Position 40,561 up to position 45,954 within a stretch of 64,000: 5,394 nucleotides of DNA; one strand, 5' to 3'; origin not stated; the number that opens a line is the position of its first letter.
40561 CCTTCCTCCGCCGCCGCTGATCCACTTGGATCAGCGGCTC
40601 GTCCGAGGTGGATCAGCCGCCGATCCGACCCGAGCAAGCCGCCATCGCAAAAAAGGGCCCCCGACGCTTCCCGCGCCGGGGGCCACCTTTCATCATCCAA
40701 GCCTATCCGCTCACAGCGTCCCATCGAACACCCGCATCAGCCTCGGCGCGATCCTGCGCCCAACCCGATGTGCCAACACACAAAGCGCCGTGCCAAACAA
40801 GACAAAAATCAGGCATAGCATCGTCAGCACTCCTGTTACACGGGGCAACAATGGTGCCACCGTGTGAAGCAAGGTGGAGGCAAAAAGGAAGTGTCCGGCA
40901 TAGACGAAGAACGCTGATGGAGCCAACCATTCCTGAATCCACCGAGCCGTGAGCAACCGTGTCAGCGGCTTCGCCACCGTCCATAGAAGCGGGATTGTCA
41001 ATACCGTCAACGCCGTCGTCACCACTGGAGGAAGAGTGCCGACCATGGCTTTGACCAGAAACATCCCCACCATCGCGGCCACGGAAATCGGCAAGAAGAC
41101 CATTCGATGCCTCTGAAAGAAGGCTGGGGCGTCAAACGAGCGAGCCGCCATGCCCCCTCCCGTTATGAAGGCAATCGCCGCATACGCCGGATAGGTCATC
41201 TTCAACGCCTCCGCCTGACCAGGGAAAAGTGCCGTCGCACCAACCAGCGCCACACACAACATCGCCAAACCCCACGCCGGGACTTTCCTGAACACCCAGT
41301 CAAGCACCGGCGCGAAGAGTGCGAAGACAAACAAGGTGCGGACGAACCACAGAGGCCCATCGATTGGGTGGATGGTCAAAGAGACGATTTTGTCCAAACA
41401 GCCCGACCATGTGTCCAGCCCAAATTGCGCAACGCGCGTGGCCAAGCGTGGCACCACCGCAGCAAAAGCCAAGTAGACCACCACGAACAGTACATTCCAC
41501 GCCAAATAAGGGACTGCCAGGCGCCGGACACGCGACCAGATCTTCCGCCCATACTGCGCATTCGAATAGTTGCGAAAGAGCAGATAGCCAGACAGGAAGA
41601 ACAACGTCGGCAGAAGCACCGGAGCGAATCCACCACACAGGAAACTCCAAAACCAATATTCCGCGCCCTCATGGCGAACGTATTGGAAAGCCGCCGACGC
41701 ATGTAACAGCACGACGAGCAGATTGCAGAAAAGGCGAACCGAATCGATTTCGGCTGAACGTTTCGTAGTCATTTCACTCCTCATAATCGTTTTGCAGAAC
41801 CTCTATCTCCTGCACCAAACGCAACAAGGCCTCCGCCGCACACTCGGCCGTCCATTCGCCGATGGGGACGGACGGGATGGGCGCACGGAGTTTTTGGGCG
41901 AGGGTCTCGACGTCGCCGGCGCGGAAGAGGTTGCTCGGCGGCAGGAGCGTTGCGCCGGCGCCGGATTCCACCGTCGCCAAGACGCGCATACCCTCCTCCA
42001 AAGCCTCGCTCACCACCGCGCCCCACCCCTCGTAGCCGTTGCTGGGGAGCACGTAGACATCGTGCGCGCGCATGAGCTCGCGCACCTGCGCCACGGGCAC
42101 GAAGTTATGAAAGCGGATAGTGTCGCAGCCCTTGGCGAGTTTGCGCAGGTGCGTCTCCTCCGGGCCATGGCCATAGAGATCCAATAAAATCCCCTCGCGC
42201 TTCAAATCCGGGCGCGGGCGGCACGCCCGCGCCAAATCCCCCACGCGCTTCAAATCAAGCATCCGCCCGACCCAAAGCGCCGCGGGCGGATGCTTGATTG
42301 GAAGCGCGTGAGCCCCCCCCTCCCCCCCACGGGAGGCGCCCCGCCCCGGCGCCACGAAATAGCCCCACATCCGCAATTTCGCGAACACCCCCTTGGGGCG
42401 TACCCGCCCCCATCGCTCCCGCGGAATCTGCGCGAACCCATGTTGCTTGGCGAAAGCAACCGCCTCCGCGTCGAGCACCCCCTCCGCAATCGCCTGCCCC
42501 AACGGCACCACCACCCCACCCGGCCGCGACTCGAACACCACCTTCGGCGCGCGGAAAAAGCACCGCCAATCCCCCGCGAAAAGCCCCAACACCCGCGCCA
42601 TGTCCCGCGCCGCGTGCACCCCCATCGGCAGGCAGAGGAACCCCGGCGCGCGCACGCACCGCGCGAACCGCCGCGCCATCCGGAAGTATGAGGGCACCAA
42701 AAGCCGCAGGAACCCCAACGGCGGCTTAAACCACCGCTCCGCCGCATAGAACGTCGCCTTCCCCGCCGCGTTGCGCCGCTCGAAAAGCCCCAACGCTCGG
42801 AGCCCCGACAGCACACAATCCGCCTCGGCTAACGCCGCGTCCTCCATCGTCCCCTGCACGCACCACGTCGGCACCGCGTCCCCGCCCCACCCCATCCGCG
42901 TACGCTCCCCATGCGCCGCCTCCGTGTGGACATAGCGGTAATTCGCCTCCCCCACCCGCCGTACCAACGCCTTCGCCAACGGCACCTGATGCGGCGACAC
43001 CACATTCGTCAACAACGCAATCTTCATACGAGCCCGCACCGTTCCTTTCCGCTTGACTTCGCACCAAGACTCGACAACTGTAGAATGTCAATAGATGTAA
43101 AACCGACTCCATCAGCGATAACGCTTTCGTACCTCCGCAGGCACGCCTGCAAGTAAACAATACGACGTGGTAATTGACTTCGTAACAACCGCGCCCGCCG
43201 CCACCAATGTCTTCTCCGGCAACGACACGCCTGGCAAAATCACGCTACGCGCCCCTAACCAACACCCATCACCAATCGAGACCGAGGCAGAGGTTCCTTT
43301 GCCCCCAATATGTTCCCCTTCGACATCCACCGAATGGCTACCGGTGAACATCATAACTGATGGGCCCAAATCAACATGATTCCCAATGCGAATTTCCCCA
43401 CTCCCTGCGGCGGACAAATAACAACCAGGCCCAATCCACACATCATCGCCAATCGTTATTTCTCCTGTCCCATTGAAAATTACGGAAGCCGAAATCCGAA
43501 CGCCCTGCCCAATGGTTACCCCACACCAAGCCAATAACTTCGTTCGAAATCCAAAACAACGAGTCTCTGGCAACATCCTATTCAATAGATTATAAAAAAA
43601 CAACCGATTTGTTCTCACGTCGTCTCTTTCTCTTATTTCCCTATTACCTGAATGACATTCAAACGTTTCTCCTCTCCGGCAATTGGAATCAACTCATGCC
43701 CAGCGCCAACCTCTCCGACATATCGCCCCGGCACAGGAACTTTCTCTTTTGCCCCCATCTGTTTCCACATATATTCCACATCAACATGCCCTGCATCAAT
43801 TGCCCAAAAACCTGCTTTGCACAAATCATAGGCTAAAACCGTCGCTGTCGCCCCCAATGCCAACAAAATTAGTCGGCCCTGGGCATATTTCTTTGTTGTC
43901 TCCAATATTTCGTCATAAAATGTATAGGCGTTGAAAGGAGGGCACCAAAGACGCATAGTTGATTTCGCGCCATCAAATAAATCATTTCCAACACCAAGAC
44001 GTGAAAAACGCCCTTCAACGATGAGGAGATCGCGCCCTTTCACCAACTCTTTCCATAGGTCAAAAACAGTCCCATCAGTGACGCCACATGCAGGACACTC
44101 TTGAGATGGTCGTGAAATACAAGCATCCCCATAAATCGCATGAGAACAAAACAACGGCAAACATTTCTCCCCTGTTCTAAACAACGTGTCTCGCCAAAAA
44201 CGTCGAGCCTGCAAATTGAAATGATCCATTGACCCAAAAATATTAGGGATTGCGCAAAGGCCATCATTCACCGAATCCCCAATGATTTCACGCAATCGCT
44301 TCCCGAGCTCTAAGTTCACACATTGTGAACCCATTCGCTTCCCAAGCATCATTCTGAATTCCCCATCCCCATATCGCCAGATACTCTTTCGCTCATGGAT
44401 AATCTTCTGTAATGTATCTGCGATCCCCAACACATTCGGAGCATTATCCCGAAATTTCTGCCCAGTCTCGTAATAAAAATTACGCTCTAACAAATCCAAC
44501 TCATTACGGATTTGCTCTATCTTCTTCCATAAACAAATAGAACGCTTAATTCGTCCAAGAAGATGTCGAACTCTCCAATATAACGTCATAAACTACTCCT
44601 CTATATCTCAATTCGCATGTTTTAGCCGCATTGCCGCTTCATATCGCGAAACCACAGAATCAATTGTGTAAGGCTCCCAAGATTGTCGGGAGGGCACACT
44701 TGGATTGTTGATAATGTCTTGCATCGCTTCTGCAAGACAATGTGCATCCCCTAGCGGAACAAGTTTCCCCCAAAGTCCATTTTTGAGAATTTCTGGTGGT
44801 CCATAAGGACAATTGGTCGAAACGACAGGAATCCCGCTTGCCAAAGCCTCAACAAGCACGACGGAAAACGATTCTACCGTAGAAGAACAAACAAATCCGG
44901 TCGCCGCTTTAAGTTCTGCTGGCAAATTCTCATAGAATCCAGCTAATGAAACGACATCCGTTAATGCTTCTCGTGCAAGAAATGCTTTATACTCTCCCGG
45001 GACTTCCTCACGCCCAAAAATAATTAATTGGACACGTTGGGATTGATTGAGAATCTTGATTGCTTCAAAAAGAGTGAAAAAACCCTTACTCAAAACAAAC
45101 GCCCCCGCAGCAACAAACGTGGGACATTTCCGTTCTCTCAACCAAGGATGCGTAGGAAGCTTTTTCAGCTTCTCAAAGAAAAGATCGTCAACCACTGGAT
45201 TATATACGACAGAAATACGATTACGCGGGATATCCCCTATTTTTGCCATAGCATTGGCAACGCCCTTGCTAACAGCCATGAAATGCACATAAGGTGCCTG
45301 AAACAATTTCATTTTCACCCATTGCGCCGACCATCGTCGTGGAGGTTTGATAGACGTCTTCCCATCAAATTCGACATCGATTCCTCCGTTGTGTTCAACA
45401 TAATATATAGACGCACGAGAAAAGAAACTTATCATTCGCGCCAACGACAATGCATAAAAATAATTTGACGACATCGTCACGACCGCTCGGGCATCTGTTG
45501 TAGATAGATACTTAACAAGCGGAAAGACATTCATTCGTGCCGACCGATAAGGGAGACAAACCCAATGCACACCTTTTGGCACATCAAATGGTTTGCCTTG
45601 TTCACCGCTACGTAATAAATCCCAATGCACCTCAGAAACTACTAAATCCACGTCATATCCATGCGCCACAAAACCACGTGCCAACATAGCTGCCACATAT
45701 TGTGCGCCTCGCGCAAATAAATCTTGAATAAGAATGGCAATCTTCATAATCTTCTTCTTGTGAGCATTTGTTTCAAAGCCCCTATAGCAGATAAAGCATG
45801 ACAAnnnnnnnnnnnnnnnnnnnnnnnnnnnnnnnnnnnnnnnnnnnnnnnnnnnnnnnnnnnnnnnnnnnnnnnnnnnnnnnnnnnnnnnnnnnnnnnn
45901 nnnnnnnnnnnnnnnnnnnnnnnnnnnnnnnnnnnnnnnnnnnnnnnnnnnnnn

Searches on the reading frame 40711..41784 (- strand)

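Call 9: search_protein_families(library=pfam, max_evalue=0.001, proteins=[window:40711-41784:-])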
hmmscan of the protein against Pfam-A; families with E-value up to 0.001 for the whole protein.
window:40711-41784:- (357 aa): 1 family
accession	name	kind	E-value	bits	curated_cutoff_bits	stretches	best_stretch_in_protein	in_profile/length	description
PF01757.29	Acyl_transf_3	-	1e-30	107.4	31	1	11-330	2-318/326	Acyltransferase domain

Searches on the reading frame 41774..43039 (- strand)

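Call 9: search_protein_families(library=pfam, max_evalue=0.001, proteins=[window:41774-43039:-])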
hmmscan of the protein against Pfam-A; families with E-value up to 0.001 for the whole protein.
window:41774-43039:- (421 aa): 3 families
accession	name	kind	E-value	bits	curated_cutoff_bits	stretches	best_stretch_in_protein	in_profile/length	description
PF13692.12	Glyco_trans_1_4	-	2.8e-15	57.3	27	1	252-385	2-137/142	Glycosyl transferases group 1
PF00534.26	Glycos_transf_1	-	6.1e-14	52.4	26.4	1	250-385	14-153/172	Glycosyl transferases group 1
PF20706.3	GT4-conflict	-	7.5e-06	25.6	26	1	245-365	191-320/385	Family 4 Glycosyltransferase in conflict systems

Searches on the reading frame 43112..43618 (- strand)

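Call 9: search_protein_families(library=pfam, max_evalue=0.001, proteins=[window:43112-43618:-])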
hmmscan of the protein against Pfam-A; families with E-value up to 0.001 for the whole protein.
window:43112-43618:- (168 aa): 3 families
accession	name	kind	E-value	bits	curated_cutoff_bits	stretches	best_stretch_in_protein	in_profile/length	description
PF00132.30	Hexapep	-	3.5e-14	52.2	27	1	113-147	2-36/36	Bacterial transferase hexapeptide (six repeats)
PF14602.12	Hexapep_2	-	1.2e-13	50.9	27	1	113-147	2-34/34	Hexapeptide repeat of succinyl-transferase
PF25084.1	LbH_EIF2B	-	1.4e-05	25.4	54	0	31-70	59-95/105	EIF2B subunit epsilon LbH domain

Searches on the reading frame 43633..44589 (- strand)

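Call 9: search_protein_families(library=pfam, max_evalue=0.001, proteins=[window:43633-44589:-])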
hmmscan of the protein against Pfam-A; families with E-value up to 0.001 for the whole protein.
window:43633-44589:- (318 aa): 1 family
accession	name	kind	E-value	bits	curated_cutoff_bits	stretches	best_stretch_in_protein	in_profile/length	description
PF08759.17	GT-D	-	2.5e-64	217.6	27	1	71-293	2-224/225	Glycosyltransferase GT-D fold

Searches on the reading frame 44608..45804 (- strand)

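Call 10: search_protein_families(library=pfam, max_evalue=0.001, proteins=[window:44608-45804:-])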
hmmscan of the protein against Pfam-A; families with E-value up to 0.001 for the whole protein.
window:44608-45804:- (398 aa): 4 families
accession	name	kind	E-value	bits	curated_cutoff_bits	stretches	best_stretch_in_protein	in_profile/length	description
PF00534.26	Glycos_transf_1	-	1e-25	90.7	26.4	1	227-379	15-168/172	Glycosyl transferases group 1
PF13692.12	Glyco_trans_1_4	-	1.6e-25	90.5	27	1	228-367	2-142/142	Glycosyl transferases group 1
PF13439.12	Glyco_transf_4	-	1.8e-10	41.5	28.5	1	32-205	2-167/170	Glycosyltransferase Family 4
PF13579.12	Glyco_trans_4_4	-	1.2e-07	32.7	29.7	1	33-202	2-157/158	Glycosyl transferase 4-like domain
